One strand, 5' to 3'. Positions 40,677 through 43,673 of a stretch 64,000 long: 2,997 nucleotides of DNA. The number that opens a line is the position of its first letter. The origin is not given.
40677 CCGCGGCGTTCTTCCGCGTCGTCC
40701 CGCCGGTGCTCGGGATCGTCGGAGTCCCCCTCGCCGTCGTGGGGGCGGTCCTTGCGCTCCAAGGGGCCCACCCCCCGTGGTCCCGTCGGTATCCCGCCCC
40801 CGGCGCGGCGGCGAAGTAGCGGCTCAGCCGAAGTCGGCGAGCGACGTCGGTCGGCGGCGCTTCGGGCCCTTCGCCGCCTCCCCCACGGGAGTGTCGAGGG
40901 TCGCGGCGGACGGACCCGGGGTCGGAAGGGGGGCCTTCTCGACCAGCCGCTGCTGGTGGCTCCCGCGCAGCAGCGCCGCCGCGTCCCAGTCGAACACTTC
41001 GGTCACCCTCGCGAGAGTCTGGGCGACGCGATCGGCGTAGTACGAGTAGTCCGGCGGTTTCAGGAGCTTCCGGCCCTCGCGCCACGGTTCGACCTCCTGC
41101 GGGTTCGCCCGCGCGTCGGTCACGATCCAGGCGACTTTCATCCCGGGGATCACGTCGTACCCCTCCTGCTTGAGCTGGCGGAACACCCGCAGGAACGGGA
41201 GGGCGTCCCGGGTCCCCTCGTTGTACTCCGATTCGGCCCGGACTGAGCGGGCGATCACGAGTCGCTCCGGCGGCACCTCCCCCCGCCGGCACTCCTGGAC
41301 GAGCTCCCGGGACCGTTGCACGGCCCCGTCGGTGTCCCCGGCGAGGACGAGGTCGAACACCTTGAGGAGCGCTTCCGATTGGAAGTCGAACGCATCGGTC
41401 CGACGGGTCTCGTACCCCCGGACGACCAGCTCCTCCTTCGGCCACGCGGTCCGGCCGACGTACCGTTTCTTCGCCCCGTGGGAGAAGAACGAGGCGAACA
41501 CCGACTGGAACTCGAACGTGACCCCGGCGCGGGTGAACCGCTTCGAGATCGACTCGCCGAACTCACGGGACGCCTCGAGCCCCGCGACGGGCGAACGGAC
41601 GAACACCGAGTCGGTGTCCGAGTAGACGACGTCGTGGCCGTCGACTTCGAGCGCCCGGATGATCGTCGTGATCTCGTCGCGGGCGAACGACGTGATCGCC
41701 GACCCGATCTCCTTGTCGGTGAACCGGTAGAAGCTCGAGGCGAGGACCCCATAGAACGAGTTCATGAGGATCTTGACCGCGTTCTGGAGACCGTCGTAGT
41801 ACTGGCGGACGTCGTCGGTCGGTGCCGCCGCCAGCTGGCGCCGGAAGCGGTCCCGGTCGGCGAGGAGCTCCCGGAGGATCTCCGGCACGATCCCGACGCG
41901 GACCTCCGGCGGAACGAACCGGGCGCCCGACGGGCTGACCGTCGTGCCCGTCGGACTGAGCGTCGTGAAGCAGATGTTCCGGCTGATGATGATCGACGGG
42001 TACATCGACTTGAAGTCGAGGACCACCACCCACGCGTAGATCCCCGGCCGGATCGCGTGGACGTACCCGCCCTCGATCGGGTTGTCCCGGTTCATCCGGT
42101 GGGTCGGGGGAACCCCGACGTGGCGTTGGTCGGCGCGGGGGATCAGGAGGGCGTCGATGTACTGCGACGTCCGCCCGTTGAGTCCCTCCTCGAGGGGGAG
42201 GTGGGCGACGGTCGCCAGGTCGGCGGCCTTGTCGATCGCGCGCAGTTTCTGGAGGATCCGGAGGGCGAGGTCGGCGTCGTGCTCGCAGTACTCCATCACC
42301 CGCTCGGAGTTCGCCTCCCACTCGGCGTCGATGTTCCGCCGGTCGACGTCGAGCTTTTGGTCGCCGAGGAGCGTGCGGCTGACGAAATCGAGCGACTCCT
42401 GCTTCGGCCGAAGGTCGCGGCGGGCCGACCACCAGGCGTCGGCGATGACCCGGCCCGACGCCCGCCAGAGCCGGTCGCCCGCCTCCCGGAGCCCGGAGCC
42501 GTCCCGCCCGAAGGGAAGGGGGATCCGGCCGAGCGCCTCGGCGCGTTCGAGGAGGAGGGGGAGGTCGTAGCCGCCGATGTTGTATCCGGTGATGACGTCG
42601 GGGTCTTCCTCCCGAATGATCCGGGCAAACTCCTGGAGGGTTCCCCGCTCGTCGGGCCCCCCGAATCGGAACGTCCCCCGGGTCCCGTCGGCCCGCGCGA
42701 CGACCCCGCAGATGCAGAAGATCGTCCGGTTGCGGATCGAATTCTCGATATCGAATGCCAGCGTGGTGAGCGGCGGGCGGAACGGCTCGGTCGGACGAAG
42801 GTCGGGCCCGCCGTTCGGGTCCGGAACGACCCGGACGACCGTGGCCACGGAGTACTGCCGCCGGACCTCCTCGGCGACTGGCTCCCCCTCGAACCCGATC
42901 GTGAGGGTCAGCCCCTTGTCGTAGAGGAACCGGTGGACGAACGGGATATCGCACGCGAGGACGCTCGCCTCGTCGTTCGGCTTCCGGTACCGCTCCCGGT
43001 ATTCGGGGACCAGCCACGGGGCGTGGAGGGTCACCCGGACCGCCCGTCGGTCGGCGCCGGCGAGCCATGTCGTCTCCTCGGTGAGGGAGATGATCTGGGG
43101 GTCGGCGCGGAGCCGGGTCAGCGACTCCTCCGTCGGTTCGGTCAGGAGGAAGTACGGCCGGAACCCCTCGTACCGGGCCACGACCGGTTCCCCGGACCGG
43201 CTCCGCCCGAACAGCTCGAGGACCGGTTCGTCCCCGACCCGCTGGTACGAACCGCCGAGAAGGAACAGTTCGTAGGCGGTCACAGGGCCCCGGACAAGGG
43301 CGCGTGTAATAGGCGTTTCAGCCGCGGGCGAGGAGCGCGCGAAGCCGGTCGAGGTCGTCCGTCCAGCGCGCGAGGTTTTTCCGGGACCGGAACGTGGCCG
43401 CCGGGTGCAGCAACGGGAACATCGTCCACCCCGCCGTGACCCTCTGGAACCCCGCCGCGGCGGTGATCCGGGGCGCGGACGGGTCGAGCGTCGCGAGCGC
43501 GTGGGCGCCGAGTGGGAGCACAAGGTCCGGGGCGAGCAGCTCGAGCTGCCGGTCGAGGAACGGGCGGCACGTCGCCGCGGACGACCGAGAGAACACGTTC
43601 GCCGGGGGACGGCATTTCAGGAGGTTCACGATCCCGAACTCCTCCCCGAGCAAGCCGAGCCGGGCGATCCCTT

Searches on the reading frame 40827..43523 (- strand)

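Call 83: search_protein_families(library=pfam, proteins=[window:40827-43523:-], max_evalue=0.00001)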
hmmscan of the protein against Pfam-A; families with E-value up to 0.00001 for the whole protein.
window:40827-43523:- (899 aa): 2 families
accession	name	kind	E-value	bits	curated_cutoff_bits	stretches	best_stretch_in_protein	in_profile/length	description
PF00136.26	DNA_pol_B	-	4.4e-48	164.6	23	1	444-842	3-451/453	DNA polymerase family B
PF03104.25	DNA_pol_B_exo1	-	2.8e-12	47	23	1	290-376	141-237/242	DNA polymerase family B, exonuclease domain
